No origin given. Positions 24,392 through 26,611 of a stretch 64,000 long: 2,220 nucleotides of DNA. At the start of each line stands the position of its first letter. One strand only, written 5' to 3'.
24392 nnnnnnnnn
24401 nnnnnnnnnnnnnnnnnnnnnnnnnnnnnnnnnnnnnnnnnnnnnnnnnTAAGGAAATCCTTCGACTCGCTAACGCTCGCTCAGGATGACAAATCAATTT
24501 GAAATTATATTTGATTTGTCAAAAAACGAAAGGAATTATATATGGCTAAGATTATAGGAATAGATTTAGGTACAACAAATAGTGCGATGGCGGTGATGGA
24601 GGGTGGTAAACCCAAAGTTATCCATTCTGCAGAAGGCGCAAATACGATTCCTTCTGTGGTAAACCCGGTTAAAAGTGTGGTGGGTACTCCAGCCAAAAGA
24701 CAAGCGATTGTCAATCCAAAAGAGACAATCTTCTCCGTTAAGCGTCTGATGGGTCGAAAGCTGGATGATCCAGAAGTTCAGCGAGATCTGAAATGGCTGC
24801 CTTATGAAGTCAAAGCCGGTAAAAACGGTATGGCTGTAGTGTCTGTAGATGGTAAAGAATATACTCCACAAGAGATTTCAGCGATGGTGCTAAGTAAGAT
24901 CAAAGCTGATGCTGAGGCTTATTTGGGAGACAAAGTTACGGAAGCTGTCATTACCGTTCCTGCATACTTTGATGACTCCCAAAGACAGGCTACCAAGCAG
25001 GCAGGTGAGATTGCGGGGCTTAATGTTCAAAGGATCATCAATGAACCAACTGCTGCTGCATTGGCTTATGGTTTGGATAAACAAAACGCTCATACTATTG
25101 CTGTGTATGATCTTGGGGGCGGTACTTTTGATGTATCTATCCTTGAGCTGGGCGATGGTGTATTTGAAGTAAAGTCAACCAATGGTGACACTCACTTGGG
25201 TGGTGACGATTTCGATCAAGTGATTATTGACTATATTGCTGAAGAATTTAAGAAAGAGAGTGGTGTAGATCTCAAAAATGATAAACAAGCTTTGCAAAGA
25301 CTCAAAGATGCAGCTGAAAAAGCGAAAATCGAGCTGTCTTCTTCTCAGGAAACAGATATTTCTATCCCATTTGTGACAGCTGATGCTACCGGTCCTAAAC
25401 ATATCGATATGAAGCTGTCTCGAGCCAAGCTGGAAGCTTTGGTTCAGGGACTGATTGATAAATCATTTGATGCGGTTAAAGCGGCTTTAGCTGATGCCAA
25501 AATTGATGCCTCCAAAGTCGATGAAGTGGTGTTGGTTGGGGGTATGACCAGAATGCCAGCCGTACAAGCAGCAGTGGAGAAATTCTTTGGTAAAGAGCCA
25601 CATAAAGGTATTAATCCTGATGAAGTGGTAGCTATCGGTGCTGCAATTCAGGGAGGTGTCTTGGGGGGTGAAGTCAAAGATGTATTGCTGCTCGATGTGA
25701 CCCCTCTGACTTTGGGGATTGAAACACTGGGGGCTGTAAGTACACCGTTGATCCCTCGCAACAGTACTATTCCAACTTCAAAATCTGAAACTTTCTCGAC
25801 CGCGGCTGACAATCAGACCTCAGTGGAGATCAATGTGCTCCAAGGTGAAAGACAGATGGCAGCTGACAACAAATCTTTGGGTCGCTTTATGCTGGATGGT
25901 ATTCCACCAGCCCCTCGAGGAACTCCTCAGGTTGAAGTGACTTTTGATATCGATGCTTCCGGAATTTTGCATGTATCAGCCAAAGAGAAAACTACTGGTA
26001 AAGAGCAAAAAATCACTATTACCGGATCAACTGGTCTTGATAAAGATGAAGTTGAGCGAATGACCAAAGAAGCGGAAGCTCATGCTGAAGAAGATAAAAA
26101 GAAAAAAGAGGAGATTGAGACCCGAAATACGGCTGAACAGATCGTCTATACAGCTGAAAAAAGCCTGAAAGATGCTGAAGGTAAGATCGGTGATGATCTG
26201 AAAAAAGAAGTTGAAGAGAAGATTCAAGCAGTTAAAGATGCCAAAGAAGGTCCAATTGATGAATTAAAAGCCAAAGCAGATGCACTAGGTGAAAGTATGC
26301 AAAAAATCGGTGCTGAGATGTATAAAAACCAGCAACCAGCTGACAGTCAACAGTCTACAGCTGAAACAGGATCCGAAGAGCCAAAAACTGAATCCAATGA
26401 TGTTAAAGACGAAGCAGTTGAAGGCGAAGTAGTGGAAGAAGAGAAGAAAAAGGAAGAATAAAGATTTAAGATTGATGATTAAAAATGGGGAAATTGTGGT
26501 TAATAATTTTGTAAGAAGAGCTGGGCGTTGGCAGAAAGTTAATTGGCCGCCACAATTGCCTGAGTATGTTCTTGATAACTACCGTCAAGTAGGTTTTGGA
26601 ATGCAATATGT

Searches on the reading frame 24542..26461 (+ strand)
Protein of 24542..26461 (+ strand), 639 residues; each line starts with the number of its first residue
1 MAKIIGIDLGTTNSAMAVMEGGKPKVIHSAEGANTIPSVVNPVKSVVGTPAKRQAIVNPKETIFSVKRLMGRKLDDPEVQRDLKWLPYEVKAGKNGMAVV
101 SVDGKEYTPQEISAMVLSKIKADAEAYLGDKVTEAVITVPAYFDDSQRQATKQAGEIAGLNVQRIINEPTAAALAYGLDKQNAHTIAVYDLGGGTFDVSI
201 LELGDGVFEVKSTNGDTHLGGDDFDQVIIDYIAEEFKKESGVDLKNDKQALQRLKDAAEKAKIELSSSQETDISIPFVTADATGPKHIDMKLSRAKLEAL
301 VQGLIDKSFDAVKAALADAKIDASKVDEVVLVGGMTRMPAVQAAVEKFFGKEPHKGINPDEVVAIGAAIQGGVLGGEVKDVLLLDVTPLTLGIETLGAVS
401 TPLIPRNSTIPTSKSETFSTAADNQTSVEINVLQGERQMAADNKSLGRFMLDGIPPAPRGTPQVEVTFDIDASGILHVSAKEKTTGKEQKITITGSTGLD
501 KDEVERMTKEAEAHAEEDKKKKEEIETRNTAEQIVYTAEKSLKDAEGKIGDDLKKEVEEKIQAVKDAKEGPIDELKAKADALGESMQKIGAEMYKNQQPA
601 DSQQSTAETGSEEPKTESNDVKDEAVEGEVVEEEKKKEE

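Call 3: search_protein_families(library=pfam, proteins=[window:24542-26461:+], max_evalue=0.01)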
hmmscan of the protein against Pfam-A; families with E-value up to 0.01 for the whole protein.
window:24542-26461:+ (639 aa): 2 families
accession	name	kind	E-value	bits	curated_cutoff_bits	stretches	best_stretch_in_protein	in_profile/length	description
PF00012.26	HSP70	-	5.1e-259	861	20.6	1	4-595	1-599/599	Hsp70 protein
PF06723.19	MreB_Mbl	-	2.3e-16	60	27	1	131-368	92-316/327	MreB/Mbl protein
